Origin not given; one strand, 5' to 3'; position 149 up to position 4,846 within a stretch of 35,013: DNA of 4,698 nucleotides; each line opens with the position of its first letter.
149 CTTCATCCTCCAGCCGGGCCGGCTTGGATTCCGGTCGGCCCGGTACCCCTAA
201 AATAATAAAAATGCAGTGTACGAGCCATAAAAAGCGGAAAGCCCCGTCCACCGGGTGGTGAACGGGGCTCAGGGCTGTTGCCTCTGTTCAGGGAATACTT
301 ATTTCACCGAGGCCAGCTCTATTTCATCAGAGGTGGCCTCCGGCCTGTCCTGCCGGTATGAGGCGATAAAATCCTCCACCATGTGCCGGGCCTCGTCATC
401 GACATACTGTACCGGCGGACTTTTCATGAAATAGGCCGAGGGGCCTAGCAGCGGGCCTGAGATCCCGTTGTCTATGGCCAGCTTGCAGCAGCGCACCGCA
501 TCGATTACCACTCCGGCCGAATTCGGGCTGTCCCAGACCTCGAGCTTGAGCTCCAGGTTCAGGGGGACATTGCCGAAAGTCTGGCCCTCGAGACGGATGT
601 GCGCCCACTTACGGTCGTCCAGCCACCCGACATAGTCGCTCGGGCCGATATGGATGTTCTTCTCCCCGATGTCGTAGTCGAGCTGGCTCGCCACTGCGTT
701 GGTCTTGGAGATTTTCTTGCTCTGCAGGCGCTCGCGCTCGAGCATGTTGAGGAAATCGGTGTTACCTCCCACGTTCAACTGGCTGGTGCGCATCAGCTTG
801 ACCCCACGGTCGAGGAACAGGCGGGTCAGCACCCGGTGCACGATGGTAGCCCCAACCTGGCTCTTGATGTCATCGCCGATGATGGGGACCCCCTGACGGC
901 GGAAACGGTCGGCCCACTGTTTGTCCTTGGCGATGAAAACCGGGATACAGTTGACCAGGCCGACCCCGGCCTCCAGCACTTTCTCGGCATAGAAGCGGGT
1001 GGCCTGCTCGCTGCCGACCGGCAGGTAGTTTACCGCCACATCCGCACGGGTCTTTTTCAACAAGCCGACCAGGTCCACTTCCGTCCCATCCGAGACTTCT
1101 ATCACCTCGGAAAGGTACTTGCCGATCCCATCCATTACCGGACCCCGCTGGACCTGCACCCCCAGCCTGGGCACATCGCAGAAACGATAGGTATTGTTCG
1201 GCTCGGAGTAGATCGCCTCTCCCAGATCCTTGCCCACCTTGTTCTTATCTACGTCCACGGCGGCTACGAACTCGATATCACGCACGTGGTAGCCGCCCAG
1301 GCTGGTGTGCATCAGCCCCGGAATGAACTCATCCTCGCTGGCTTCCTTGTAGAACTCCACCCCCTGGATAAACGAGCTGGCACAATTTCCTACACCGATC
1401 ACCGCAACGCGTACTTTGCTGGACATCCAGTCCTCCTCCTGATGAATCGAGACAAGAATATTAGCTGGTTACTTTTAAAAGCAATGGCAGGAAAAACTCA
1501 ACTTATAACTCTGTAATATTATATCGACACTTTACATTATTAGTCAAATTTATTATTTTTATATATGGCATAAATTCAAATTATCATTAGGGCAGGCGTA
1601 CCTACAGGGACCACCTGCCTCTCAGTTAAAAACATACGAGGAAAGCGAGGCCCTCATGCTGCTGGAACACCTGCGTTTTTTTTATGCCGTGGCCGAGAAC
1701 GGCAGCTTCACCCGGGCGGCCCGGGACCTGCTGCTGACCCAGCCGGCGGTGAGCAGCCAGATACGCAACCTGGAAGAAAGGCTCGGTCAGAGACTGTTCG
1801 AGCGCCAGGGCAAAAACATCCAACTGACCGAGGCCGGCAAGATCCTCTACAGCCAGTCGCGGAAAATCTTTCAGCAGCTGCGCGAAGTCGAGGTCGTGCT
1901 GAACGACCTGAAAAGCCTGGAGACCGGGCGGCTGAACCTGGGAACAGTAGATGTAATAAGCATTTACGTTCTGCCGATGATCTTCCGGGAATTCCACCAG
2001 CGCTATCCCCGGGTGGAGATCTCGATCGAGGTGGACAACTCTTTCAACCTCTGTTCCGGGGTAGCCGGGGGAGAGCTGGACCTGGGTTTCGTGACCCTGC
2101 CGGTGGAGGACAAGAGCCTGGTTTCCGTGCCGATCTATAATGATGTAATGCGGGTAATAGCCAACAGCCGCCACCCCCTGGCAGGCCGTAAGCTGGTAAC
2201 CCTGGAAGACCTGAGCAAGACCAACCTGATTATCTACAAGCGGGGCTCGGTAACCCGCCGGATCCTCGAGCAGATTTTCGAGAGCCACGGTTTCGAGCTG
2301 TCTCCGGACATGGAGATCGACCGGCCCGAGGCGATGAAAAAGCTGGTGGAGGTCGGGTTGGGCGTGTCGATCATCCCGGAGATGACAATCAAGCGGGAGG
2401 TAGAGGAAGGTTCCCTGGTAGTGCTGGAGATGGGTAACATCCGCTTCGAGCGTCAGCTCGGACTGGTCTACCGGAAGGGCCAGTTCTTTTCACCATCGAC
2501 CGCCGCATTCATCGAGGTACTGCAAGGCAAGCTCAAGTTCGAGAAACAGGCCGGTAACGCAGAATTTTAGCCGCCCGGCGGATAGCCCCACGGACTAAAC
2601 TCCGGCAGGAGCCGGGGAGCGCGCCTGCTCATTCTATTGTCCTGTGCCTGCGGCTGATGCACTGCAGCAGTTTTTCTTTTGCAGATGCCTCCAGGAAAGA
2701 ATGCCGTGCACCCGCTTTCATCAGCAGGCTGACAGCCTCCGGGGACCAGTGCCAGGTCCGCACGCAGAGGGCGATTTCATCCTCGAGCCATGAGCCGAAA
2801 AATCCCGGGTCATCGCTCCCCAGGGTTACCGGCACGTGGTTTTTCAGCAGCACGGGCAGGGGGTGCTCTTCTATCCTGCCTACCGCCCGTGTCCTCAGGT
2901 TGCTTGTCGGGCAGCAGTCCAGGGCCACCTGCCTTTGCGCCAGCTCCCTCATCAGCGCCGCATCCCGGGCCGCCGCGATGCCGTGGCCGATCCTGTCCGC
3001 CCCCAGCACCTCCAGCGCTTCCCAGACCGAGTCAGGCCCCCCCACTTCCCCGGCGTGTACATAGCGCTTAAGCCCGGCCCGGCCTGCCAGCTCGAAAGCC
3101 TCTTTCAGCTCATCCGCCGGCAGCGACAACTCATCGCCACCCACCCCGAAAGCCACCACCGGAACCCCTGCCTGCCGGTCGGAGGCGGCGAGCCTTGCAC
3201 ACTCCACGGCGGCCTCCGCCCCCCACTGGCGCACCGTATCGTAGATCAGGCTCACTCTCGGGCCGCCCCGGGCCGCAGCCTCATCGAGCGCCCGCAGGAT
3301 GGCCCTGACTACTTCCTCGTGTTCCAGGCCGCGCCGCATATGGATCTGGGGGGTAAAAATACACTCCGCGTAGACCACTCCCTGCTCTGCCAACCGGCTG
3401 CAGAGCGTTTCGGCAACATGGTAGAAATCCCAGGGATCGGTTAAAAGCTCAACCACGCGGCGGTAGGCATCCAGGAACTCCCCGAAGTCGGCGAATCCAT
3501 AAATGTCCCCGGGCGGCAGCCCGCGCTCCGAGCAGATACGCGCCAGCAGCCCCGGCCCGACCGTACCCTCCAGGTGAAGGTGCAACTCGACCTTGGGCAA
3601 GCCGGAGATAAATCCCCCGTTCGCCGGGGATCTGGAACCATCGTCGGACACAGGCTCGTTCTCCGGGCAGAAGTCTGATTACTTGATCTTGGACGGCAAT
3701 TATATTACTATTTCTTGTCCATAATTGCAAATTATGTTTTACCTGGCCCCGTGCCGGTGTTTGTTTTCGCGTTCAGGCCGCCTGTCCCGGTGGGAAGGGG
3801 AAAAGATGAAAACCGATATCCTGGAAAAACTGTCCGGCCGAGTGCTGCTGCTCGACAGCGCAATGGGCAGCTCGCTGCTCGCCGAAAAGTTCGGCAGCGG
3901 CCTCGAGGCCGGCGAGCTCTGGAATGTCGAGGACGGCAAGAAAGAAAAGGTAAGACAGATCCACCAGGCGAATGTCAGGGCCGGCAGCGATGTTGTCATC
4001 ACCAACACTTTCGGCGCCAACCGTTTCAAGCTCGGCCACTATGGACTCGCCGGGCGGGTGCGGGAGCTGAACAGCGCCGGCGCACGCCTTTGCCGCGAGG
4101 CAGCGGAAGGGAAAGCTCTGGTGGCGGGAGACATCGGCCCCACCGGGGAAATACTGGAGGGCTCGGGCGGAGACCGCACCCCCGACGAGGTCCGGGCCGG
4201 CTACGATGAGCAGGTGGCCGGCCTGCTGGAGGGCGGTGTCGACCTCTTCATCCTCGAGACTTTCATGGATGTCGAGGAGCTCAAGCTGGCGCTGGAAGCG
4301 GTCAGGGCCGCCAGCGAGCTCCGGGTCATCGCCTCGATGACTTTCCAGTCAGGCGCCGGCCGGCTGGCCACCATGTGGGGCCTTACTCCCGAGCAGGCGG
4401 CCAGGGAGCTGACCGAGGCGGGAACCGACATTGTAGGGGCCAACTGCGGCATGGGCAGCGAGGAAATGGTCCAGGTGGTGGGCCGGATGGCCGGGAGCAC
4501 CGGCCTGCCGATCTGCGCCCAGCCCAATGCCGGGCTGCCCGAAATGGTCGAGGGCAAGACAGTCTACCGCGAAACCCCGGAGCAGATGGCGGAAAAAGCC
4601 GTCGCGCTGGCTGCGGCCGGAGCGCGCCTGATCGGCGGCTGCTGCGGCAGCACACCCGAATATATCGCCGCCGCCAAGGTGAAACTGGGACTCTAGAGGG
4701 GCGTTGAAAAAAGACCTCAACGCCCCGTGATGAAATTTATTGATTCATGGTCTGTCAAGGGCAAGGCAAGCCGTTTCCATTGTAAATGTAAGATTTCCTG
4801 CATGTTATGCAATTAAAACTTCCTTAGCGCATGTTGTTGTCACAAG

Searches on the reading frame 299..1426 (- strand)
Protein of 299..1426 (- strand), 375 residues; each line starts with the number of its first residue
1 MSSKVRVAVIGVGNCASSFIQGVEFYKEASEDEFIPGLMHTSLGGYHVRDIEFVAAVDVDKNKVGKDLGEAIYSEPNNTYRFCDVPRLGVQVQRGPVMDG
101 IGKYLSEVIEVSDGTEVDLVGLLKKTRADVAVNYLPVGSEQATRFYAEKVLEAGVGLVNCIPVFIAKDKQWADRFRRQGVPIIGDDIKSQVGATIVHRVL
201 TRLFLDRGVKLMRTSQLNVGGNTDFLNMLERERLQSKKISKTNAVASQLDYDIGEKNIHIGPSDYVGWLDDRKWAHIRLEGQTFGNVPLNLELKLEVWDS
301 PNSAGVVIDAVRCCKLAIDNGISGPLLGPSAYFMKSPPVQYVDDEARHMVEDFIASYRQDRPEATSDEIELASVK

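Call 8: search_protein_families(library=pfam, proteins=[window:299-1426:-])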
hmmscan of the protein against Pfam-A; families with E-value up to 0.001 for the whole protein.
window:299-1426:- (375 aa): 1 family
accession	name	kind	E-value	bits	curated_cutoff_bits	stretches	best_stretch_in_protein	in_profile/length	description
PF01658.22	Inos-1-P_synth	-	3.2e-36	124.2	27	1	192-300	1-107/107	Myo-inositol-1-phosphate synthase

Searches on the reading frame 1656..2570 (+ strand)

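Call 8: search_protein_families(library=pfam, proteins=[window:1656-2570:+])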
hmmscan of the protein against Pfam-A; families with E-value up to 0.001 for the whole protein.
window:1656-2570:+ (304 aa): 2 families
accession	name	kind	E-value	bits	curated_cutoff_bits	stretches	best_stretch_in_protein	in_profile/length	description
PF03466.25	LysR_substrate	-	7.8e-56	189.2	28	1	88-292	3-207/209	LysR substrate binding domain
PF00126.33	HTH_1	-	1.6e-25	89.3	26.6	1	3-62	1-60/60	Bacterial regulatory helix-turn-helix protein, lysR family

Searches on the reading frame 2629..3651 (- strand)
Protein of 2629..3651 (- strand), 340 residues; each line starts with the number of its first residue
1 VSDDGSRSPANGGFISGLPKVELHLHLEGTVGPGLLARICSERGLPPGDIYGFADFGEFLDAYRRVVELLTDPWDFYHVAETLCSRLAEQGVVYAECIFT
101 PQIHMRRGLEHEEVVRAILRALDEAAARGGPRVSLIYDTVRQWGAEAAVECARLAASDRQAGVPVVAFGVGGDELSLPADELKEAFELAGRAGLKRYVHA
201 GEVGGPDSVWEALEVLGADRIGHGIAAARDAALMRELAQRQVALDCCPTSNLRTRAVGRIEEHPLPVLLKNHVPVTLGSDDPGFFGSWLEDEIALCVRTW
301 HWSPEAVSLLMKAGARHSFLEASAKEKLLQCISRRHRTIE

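Call 8: search_protein_families(library=pfam, proteins=[window:2629-3651:-])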
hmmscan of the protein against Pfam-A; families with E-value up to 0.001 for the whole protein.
window:2629-3651:- (340 aa): 1 family
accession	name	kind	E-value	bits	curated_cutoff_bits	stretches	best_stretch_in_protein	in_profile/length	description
PF00962.28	A_deaminase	-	3.4e-76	256.9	27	1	19-332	1-327/330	Adenosine deaminase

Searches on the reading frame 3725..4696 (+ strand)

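Call 8: search_protein_families(library=pfam, proteins=[window:3725-4696:+])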
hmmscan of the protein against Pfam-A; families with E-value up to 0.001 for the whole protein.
window:3725-4696:+ (323 aa): 1 family
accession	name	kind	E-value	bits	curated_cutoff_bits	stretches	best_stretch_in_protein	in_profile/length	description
PF02574.22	S-methyl_trans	-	1.5e-67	228.9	22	1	41-318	1-280/283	Homocysteine S-methyltransferase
